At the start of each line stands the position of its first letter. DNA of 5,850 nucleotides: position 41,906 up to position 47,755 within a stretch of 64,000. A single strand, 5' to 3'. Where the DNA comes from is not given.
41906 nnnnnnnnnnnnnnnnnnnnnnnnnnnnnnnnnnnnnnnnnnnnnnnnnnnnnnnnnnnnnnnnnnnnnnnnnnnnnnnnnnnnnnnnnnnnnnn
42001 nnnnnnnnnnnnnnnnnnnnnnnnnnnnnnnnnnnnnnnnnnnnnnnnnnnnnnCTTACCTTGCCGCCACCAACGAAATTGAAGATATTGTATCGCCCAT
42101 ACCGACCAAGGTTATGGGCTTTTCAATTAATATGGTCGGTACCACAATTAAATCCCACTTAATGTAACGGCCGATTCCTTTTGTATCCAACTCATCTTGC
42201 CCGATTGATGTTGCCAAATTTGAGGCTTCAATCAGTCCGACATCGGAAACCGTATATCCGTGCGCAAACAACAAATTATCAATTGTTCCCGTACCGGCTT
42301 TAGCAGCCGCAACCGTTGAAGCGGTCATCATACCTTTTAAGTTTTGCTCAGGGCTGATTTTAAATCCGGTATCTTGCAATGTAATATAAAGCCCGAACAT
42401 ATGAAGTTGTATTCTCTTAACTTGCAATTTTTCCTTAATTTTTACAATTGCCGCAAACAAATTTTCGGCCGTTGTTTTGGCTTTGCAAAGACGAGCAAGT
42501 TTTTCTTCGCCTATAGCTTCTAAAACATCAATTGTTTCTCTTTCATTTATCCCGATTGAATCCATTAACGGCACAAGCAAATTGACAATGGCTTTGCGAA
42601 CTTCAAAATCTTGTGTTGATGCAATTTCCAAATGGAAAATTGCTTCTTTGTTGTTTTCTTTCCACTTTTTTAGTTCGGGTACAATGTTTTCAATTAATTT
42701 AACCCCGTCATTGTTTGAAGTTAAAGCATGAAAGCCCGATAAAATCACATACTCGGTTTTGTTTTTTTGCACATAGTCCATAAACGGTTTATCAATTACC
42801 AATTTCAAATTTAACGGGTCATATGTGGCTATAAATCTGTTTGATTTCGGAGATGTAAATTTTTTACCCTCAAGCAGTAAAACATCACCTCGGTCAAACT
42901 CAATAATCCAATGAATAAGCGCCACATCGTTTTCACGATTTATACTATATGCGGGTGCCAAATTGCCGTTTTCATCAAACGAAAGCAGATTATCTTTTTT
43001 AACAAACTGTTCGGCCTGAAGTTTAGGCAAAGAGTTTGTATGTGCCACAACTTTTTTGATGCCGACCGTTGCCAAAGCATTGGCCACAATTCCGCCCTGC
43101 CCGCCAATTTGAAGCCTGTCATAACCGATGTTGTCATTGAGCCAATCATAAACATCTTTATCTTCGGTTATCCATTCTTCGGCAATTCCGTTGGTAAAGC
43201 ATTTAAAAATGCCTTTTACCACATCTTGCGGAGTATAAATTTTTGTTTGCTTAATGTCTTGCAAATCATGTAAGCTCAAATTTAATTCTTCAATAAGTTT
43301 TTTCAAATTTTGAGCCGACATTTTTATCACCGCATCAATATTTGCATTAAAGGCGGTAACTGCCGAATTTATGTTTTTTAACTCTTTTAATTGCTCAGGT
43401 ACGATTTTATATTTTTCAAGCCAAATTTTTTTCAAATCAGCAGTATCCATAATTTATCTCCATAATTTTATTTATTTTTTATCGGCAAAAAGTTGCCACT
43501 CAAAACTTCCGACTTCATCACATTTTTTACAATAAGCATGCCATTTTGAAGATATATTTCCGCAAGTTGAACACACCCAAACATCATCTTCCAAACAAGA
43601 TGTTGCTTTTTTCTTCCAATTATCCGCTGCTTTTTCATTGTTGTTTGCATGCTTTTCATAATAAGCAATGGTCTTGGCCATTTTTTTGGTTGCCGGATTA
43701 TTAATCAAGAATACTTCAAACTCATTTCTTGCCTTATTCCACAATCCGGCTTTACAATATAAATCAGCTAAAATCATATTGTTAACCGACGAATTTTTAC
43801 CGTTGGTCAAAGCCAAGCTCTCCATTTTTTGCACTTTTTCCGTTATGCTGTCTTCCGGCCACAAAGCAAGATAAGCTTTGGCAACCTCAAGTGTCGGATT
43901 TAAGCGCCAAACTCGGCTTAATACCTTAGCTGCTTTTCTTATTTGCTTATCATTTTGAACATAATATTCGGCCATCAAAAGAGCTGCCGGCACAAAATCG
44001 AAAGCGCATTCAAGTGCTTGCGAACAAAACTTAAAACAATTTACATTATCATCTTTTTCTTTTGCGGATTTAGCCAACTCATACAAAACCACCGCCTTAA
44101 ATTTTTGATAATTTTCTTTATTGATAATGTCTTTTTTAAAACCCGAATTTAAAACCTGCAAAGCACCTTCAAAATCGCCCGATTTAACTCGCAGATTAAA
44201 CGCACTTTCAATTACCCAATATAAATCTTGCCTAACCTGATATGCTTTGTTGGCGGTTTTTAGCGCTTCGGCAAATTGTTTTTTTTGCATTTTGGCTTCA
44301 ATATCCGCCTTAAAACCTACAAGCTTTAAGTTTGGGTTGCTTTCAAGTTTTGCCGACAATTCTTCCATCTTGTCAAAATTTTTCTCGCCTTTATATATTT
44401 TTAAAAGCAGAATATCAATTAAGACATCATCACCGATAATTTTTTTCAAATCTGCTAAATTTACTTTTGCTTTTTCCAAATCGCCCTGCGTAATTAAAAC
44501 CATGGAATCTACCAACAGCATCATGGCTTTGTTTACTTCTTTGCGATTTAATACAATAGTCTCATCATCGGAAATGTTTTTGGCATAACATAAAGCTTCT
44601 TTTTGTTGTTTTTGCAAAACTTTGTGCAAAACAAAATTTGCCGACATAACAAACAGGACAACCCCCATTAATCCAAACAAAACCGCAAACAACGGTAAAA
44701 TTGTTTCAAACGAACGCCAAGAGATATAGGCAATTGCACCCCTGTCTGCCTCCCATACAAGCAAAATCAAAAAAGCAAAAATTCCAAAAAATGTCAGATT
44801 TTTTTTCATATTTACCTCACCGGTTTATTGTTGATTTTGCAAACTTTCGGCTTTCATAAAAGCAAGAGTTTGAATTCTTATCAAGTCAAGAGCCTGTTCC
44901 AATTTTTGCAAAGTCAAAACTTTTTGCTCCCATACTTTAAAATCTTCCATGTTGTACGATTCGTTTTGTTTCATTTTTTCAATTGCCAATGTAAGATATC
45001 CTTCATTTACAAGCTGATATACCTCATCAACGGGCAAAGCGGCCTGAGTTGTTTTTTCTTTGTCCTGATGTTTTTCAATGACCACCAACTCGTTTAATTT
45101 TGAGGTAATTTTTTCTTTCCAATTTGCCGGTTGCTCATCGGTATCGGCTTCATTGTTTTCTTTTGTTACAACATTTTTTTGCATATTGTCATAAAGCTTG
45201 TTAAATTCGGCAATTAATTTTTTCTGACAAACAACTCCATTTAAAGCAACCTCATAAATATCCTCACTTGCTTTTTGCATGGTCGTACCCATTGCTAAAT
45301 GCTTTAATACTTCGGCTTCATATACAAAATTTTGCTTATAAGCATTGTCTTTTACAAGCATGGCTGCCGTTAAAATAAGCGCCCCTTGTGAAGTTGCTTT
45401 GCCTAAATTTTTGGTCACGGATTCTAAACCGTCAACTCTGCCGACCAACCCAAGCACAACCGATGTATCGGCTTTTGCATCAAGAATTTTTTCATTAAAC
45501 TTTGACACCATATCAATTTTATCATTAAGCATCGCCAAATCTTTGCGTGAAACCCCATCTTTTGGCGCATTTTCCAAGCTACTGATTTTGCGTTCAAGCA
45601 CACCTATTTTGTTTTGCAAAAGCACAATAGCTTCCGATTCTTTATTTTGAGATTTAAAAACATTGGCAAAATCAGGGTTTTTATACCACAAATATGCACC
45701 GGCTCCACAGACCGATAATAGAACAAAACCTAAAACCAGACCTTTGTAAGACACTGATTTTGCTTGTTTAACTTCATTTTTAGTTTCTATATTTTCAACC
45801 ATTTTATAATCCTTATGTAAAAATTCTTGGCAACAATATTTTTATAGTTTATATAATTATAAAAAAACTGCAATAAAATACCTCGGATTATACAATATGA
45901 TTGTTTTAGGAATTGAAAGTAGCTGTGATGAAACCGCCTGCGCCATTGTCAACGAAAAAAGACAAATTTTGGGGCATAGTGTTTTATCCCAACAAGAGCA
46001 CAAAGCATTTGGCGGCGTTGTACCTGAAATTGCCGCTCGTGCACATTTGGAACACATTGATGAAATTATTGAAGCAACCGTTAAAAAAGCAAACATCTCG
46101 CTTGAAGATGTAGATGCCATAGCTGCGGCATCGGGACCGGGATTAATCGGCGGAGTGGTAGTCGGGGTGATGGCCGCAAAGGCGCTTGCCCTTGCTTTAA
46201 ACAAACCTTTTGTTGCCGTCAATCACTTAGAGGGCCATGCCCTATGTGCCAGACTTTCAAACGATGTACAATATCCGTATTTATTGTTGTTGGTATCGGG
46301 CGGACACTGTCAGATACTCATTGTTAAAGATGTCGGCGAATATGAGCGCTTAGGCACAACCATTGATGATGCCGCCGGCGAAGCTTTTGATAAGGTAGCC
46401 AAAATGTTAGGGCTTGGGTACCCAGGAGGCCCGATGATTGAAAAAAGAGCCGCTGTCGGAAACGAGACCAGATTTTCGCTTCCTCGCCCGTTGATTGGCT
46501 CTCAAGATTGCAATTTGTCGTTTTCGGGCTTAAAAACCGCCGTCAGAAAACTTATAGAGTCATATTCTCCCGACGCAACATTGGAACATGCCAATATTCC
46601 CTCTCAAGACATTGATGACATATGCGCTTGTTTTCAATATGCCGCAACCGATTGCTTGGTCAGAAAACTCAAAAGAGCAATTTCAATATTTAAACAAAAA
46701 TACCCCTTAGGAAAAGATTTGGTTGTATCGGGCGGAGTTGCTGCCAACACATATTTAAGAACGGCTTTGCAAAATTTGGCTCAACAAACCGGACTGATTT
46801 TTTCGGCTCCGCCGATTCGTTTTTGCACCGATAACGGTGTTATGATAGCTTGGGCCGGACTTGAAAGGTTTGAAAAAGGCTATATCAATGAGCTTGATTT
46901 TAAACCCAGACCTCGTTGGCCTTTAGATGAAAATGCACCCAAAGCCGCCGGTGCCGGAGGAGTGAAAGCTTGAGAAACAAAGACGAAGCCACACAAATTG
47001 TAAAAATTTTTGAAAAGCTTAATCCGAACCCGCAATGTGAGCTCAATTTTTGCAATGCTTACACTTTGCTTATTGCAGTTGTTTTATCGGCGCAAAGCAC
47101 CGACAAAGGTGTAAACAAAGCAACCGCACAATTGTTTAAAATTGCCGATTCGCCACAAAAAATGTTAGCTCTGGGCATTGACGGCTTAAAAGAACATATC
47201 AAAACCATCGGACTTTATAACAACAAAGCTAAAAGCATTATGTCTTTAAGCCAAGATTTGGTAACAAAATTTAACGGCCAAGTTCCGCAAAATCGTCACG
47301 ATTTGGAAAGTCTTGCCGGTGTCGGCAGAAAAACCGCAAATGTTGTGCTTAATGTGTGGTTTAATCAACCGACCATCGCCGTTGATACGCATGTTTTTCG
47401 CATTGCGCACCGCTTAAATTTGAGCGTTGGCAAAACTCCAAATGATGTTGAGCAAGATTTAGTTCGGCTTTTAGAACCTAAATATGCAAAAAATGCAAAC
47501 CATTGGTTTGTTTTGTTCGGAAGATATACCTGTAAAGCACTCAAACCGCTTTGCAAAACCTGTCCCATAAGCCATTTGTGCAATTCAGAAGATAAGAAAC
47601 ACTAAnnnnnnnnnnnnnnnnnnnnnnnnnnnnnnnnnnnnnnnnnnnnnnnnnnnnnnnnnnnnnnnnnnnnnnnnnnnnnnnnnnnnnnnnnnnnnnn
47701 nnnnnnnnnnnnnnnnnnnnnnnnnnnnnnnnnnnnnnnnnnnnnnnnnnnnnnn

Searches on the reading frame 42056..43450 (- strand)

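Call 26: search_protein_families(library=pfam, proteins=[window:42056-43450:-], max_evalue=0.001)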
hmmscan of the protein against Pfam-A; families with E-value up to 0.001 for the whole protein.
window:42056-43450:- (464 aa): 1 family
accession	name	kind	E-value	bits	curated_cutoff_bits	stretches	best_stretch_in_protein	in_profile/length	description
PF04587.20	ADP_PFK_GK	-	3.3e-72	244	27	1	31-461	4-429/430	ADP-specific Phosphofructokinase/Glucokinase conserved region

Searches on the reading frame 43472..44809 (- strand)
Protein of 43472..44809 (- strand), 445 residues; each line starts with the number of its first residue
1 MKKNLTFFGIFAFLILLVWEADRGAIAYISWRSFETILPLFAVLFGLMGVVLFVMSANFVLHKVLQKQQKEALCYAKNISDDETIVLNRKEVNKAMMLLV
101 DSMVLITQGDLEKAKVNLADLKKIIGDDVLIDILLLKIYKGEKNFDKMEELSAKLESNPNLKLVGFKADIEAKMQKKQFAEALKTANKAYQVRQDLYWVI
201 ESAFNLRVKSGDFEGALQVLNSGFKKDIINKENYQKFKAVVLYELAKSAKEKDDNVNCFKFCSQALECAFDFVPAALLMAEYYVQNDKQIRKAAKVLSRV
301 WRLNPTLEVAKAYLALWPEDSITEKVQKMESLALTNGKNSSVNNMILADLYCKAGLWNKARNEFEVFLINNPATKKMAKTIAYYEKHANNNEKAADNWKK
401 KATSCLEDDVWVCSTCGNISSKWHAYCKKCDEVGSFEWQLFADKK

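Call 26: search_protein_families(library=pfam, proteins=[window:43472-44809:-], max_evalue=0.001)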
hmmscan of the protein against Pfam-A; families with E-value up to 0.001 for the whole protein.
window:43472-44809:- (445 aa): 2 families
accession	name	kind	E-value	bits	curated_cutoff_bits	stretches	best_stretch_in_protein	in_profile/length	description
PF14559.12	TPR_19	-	2.9e-07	31.1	25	0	174-225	2-53/68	Tetratricopeptide repeat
PF13428.12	TPR_14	-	5.3e-05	23.9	23.5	0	275-313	3-41/44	Tetratricopeptide repeat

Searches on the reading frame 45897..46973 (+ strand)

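Call 12: search_protein_families(library=pfam, proteins=[window:45897-46973:+], max_evalue=0.01)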
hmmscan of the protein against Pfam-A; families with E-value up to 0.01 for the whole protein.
window:45897-46973:+ (358 aa): 2 families
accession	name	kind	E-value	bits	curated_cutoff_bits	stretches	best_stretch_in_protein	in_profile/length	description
PF00814.31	TsaD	-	2.1e-94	316.6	24.8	1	23-319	1-264/264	tRNA N6-adenosine threonylcarbamoyltransferase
PF02543.21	Carbam_trans_N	-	0.0058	16.5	24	0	220-293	255-322/346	Carbamoyltransferase N-terminus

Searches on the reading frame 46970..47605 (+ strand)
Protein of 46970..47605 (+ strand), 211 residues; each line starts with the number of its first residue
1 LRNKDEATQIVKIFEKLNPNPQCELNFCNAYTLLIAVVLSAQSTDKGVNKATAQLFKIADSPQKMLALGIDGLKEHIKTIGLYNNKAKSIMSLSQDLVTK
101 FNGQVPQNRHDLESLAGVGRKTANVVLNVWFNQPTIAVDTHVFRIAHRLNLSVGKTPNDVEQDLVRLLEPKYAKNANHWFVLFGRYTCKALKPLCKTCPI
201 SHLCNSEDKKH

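Call 12: search_protein_families(library=pfam, proteins=[window:46970-47605:+], max_evalue=0.01)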
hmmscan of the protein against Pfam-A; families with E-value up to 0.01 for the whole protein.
window:46970-47605:+ (211 aa): 2 families
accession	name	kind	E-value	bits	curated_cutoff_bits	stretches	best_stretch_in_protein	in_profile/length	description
PF00730.31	HhH-GPD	-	1.5e-22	80.4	26.2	1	35-170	1-108/108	HhH-GPD superfamily base excision DNA repair protein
PF00633.29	HHH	-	1.6e-06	28.1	24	1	100-128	1-29/30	Helix-hairpin-helix motif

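Call 44: find_encoding_contigs(protein=window:46970-47605:+, flank=1200, max_places=10)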
Protein window:46970-47605:+ (211 aa): 1 contig read that carries it; 1 place shown.
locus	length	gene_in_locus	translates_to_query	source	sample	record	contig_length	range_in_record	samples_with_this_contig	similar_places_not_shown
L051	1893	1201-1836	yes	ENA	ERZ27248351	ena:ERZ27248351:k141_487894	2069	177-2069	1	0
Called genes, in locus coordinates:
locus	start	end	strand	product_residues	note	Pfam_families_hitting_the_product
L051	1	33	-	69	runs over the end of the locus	?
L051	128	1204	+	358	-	PF00814:TsaD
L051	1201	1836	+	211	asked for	PF00730:HhH-GPD, PF00633:HHH (weak)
